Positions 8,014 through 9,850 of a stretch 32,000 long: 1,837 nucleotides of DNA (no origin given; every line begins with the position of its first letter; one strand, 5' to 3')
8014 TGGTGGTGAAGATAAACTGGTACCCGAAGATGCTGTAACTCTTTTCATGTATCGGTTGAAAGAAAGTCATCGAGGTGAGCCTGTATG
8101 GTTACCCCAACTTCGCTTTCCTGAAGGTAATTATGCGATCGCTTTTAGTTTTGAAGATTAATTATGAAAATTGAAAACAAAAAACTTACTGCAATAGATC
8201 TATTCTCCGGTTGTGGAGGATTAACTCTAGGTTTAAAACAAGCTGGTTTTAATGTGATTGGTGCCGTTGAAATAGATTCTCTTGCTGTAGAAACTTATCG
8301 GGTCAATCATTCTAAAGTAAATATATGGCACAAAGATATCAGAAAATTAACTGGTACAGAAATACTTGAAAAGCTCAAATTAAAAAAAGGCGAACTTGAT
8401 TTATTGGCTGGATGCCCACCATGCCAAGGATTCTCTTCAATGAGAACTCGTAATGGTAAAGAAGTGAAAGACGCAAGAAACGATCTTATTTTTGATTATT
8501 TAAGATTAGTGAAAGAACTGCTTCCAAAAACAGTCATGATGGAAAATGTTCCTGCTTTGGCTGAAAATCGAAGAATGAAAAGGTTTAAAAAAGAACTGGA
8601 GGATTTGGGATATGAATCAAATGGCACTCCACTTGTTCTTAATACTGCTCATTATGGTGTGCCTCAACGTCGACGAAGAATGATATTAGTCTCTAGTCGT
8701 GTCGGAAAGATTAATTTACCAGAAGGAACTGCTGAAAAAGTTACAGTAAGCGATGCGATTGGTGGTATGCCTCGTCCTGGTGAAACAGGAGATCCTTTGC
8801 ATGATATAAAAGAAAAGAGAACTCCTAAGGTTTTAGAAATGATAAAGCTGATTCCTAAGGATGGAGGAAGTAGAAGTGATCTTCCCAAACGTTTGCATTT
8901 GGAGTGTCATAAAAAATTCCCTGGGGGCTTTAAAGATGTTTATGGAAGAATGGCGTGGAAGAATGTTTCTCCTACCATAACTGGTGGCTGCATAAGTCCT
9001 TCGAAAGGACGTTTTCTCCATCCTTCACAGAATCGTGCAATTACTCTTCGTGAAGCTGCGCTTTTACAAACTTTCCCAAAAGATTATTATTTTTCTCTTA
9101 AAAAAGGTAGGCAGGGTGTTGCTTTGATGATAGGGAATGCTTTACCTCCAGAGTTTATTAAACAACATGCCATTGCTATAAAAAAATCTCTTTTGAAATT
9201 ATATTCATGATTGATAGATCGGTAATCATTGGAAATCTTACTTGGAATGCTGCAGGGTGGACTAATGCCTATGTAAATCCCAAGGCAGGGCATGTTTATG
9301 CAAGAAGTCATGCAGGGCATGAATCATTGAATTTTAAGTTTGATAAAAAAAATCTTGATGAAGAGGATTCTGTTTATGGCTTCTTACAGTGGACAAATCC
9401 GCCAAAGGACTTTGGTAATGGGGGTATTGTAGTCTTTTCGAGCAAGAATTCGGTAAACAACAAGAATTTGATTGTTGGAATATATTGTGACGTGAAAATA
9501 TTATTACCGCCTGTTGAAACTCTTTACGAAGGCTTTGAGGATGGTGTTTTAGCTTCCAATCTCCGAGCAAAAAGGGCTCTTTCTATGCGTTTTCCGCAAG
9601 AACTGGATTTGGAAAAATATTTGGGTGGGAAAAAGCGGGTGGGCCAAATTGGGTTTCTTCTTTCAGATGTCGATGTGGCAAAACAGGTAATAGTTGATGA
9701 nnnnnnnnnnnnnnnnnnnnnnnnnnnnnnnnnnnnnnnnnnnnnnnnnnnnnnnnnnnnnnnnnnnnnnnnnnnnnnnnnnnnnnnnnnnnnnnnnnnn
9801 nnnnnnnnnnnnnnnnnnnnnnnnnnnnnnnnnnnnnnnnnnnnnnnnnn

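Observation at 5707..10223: Four-gene operon (143-aa unknown, Z1-domain NTPase, Dcm, HNH nuclease): candidate uncharacterised restriction-type defence module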

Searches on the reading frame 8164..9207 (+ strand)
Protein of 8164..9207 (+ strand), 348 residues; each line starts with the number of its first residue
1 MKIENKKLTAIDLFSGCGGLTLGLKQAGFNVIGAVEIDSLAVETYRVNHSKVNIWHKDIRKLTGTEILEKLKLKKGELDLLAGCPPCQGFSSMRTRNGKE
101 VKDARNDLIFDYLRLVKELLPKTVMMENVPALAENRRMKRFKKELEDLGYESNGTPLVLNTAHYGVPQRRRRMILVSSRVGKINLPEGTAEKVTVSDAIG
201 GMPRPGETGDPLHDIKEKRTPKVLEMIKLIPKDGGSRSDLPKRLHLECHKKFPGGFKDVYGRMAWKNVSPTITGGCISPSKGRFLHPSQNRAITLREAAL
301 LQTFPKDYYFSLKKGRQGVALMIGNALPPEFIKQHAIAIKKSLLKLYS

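Call 5: search_protein_families(library=pfam, proteins=[window:8164-9207:+], max_evalue=0.01)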
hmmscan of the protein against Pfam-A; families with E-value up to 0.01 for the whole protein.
window:8164-9207:+ (348 aa): 2 families
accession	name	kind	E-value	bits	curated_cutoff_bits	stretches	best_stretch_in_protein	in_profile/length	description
PF00145.23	DNA_methylase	-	4.5e-63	214.1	22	1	9-340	2-323/324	C-5 cytosine-specific DNA methylase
PF09445.16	Methyltransf_15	-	2.6e-05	24.3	22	1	10-95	4-89/165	RNA cap guanine-N2 methyltransferase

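Call 6: search_protein_families(library=padloc, proteins=[window:8164-9207:+], max_evalue=0.01)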
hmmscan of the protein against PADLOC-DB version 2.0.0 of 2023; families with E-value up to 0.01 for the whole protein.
window:8164-9207:+ (348 aa): 64 families (the best 25 are shown)
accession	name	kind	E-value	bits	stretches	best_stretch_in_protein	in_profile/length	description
PDLC03378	MTase_II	-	4.2e-92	307.1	1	7-345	2-332/344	Type II methyltransferase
PDLC00033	DruM2|DruM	-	1.1e-86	289.4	1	4-342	18-363/368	DNA cytosine methylase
PDLC03234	MTase_II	-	4.8e-79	264.3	2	5-204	2-204/375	Type II methyltransferase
PDLC03326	MTase_II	-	1.9e-73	246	2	6-204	3-216/412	Type II methyltransferase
PDLC03237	MTase_II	-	2.3e-60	202.6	2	7-184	793-974/1036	Type II methyltransferase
PDLC03272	MTase_II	-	1.6e-59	200.1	1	3-343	70-390/407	Type II methyltransferase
PDLC00026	DruM2|DruM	-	1.4e-56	190.5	1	5-342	2-317/336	DNA cytosine methylase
PDLC02650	DrmMII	-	2.4e-50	169.7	2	6-132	7-136/435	DrmMII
PDLC02648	DrmMII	-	3.1e-44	149.5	2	3-181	17-228/468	DrmMII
PDLC02649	DrmMII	-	9.5e-44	148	3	65-204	102-249/422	DrmMII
PDLC02656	DrmMII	-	4.3e-42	142.6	2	5-203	2-233/491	DrmMII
PDLC03225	MTase_II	-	1.9e-41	140.5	3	2-138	2-145/615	Type II methyltransferase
PDLC00030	DruM2|DruM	-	8.8e-41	138.3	2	6-176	4-182/380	DNA cytosine methylase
PDLC03307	MTase_II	-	2.9e-40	136.7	3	9-150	2-132/382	Type II methyltransferase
PDLC03279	MTase_II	-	4.4e-40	135.5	2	10-200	5-195/587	Type II methyltransferase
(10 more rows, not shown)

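Call 10: search_protein_families(library=ncbifam, proteins=[window:8164-9207:+], max_evalue=0.01)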
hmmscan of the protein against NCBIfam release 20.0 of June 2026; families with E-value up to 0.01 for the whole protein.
window:8164-9207:+ (348 aa): 3 families
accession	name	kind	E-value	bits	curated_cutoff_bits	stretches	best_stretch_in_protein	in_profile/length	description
TIGR00675.1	dcm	superfamily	1.6e-51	175.9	100.65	1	11-334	2-324/329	DNA (cytosine-5-)-methyltransferase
NF007772.0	PRK10458.1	subfamily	1.2e-11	43.9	710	1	4-180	85-288/472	DNA cytosine methylase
TIGR00406.1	prmA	equivalog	0.00041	19.9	183.15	1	3-57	156-210/288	50S ribosomal protein L11 methyltransferase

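Call 78: search_solved_structures(query=window:8164-9207:+, max_evalue=1e-10)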
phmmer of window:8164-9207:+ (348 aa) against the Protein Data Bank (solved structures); distinct sequences matched with E-value up to 1e-10: 42.
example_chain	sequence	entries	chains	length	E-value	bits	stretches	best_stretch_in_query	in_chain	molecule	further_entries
3pt9_A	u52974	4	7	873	3.7e-32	115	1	5-182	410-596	DNA (cytosine-5)-methyltransferase 1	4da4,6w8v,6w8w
3pt6_A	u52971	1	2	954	4.8e-32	114.7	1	5-182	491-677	DNA (cytosine-5)-methyltransferase 1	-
5wy1_A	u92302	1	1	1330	1.1e-31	113.4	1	5-182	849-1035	DNA (cytosine-5)-methyltransferase 1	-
3av4_A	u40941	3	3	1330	1.2e-31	113.4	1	5-182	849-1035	DNA (cytosine-5)-methyltransferase 1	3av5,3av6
5guv_A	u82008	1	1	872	2.2e-31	112.5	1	5-182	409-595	DNA (cytosine-5)-methyltransferase 1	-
5gut_A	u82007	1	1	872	4.7e-31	111.4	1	5-182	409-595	DNA (cytosine-5)-methyltransferase 1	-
6x9i_A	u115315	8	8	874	4.9e-30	108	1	3-182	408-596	DNA (cytosine-5)-methyltransferase 1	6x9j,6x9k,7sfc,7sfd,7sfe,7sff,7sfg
9v36_A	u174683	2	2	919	5.3e-30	107.9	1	3-182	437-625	DNA (cytosine-5)-methyltransferase 1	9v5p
3pta_A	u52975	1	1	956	6.2e-30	107.7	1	3-182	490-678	DNA (cytosine-5)-methyltransferase 1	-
3swr_A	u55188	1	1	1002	7.1e-30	107.5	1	3-182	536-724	DNA (cytosine-5)-methyltransferase 1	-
4yoc_A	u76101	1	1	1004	7.2e-30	107.5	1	3-182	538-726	DNA (cytosine-5)-methyltransferase 1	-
4wxx_A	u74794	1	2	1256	1.3e-29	106.7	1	3-182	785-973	DNA (cytosine-5)-methyltransferase 1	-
7xi9_A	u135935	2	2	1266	1.3e-29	106.6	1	3-182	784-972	DNA (cytosine-5)-methyltransferase 1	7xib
8xqc_A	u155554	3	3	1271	1.3e-29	106.6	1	3-182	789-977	DNA (cytosine-5)-methyltransferase 1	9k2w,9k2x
9z07_A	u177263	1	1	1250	1.3e-29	106.6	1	3-182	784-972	DNA (cytosine-5)-methyltransferase 1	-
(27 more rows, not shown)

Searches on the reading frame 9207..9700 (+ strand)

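Call 44: search_protein_families(library=pfam, proteins=[window:9207-9700:+], max_evalue=0.01)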
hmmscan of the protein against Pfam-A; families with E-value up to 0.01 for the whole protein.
window:9207-9700:+ (164 aa): 0 families

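Call 66: search_protein_families(library=pfam, alignment_id=A6, max_evalue=10)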
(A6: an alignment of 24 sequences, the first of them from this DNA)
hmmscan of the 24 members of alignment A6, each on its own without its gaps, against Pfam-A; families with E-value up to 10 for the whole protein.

A. member 1, seq(158 aa): 0 families

B. families by the number of members that match (of 24 scanned): 3 families
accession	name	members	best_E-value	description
PF19886.4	DUF6359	1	0.12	Domain of unknown function (DUF6359)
PF14326.11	DUF4384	1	0.13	Domain of unknown function (DUF4384)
PF12250.14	AftA_N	1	0.14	Arabinofuranosyltransferase N terminal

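Call 67: search_solved_structures(query=A6, max_evalue=10)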
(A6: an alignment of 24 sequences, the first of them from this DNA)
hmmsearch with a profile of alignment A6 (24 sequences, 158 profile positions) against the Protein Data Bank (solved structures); distinct sequences matched with E-value up to 10: 0.
